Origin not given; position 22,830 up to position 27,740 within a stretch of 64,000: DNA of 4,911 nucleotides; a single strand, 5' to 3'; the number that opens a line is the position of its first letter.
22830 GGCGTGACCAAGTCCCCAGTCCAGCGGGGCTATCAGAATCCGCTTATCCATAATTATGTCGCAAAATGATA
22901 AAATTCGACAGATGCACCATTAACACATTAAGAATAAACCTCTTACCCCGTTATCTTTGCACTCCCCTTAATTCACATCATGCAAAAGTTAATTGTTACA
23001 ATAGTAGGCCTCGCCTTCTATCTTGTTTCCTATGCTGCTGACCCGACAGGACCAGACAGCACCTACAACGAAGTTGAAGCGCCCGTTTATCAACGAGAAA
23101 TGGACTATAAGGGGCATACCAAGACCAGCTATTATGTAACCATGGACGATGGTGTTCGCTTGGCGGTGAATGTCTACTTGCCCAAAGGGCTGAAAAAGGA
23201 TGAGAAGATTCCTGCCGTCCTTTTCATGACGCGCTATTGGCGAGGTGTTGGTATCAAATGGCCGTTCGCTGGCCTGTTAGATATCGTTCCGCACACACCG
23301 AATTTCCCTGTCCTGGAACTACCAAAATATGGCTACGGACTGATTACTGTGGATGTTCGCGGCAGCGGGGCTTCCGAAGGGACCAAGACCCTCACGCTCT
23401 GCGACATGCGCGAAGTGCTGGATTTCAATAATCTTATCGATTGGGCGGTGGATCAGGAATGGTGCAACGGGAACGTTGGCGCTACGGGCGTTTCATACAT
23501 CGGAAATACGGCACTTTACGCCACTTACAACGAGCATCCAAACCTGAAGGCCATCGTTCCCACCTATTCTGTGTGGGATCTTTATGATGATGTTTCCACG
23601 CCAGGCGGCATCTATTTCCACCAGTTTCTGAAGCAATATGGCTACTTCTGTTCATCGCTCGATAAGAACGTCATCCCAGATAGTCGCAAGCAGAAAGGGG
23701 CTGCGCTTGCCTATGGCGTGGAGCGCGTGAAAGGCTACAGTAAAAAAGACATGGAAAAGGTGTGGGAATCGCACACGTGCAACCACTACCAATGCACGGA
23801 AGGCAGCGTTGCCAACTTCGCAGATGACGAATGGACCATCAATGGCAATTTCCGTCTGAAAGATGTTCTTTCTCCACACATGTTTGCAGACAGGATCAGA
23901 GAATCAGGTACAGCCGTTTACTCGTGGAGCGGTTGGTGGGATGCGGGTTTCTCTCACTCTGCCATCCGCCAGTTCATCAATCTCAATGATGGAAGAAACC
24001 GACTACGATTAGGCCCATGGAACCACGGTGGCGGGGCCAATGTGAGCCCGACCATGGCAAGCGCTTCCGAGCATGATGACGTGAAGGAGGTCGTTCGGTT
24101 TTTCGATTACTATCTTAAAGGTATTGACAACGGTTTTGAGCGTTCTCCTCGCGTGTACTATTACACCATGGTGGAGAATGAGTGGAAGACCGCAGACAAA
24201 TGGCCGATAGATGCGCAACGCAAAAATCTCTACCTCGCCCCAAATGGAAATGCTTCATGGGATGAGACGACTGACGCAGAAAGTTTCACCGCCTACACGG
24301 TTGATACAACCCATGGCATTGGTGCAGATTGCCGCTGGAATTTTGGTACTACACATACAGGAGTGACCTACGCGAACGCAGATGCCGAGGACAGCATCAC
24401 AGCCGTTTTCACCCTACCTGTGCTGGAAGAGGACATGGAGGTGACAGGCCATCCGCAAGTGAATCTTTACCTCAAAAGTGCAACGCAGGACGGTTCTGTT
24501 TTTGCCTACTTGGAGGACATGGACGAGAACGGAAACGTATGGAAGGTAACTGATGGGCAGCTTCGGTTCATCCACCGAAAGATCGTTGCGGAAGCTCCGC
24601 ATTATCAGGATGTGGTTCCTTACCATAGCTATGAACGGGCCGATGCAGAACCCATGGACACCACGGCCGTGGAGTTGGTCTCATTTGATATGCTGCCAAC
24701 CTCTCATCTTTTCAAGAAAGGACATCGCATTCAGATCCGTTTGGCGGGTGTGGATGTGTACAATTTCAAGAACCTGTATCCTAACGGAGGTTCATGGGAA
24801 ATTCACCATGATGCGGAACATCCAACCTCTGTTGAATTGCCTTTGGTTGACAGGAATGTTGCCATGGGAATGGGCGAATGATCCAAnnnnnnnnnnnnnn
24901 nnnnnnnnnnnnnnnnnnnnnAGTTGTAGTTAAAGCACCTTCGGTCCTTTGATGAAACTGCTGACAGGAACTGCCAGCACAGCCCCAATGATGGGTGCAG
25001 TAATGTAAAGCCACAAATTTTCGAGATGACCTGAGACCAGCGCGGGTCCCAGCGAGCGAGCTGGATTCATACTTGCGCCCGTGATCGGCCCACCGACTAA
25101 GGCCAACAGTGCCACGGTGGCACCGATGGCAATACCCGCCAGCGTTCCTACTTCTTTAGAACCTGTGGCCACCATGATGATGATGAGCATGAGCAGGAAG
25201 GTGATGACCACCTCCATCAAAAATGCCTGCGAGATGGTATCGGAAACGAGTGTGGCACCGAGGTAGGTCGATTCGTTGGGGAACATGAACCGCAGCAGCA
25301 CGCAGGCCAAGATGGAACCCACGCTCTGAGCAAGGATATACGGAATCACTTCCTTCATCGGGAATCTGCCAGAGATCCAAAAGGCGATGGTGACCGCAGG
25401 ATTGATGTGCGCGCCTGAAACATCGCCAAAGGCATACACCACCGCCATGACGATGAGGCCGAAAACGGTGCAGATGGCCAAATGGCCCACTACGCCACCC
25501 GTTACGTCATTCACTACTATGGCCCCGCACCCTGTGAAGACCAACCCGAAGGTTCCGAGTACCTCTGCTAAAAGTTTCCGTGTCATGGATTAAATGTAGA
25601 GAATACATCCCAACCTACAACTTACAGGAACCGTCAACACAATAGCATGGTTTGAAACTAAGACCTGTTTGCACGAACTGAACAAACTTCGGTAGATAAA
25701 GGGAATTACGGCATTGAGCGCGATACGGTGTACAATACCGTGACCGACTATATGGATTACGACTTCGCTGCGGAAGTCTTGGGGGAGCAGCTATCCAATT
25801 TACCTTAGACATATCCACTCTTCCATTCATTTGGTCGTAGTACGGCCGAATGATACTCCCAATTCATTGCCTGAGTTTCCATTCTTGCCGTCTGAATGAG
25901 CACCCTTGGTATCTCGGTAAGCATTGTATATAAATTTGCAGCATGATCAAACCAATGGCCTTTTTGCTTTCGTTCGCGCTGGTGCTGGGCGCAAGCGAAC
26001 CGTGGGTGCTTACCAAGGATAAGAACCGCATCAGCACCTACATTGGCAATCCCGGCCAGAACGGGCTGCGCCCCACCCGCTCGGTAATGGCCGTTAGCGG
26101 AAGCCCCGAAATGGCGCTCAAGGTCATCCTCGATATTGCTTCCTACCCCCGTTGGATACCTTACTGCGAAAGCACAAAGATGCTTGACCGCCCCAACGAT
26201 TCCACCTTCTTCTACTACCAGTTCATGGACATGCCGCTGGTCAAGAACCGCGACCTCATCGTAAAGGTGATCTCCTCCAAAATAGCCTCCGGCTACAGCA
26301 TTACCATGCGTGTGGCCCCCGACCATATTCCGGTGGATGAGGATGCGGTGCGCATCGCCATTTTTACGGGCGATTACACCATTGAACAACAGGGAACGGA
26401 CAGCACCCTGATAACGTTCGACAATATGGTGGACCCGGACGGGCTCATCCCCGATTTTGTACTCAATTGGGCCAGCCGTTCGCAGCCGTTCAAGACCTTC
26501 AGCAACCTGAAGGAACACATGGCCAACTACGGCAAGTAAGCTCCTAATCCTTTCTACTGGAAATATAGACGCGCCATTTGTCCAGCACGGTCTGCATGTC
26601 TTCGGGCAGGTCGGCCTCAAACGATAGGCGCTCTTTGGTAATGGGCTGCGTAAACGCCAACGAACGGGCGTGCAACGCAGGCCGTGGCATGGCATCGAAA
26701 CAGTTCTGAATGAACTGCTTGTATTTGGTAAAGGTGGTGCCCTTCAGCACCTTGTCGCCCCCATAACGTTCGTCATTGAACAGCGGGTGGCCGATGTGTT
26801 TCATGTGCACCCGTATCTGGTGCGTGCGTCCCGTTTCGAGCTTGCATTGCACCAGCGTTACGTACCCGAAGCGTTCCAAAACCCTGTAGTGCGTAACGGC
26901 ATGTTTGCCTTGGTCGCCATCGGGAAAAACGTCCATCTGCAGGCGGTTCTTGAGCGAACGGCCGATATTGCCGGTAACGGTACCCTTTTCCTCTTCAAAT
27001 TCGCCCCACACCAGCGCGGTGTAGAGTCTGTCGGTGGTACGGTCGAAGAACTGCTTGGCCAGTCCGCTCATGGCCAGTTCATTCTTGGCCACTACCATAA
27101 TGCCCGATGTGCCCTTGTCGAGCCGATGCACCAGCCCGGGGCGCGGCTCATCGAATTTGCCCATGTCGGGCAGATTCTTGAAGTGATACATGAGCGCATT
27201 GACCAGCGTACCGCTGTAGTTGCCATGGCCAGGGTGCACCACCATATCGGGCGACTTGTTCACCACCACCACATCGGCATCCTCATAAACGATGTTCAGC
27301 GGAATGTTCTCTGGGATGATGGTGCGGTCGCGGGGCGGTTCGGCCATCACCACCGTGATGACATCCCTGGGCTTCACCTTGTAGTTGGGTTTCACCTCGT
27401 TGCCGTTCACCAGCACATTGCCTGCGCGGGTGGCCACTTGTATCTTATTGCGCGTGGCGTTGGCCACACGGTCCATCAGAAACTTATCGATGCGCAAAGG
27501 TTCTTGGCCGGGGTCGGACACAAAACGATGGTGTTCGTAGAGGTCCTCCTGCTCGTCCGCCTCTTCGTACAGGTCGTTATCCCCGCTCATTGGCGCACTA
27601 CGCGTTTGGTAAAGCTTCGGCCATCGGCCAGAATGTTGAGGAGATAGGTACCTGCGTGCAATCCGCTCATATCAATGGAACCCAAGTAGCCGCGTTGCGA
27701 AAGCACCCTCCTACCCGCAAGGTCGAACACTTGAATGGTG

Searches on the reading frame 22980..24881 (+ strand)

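Call 16: search_protein_families(library=pfam, proteins=[window:22980-24881:+], max_evalue=0.00001)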
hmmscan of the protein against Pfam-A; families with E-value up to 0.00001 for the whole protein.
window:22980-24881:+ (633 aa): 2 families
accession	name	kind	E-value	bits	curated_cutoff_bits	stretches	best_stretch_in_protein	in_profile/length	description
PF02129.25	Peptidase_S15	-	1.5e-43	149.8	23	1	57-350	1-261/262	X-Pro dipeptidyl-peptidase (S15 family)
PF08530.16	PepX_C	-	8.6e-28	98.2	22.5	1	384-592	1-180/217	X-Pro dipeptidyl-peptidase C-terminal non-catalytic domain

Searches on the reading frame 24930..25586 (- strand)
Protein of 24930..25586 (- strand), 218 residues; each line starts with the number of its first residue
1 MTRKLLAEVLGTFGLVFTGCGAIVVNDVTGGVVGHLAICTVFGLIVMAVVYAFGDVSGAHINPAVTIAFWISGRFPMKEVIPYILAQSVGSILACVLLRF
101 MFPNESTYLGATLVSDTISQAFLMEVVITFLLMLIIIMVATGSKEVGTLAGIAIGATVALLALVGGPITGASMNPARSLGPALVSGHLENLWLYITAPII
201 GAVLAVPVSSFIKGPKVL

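Call 16: search_protein_families(library=pfam, proteins=[window:24930-25586:-], max_evalue=0.00001)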
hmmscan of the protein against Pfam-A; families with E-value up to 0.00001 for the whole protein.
window:24930-25586:- (218 aa): 1 family
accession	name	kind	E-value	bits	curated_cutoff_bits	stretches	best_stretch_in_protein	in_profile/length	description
PF00230.25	MIP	-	3.2e-55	187.8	25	1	2-206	8-219/222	Major intrinsic protein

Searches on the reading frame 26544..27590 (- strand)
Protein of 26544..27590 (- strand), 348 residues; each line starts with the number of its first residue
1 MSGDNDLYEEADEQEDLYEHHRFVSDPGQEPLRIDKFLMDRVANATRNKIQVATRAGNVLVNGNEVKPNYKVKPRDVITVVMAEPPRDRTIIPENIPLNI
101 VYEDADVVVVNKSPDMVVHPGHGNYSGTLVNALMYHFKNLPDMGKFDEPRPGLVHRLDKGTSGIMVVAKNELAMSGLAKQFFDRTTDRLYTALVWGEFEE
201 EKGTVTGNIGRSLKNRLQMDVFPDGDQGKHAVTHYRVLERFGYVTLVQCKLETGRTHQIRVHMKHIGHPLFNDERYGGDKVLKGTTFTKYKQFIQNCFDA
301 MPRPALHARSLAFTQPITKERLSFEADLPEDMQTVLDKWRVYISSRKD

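Call 16: search_protein_families(library=pfam, proteins=[window:26544-27590:-], max_evalue=0.00001)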
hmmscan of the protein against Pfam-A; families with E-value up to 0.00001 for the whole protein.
window:26544-27590:- (348 aa): 2 families
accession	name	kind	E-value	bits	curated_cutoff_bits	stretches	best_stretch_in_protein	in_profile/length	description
PF00849.27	PseudoU_synth_2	-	3.2e-31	109.1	26.8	1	106-265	1-152/152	RNA pseudouridylate synthase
PF01479.30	S4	-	6.5e-08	32.6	22.8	1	33-78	2-48/48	S4 domain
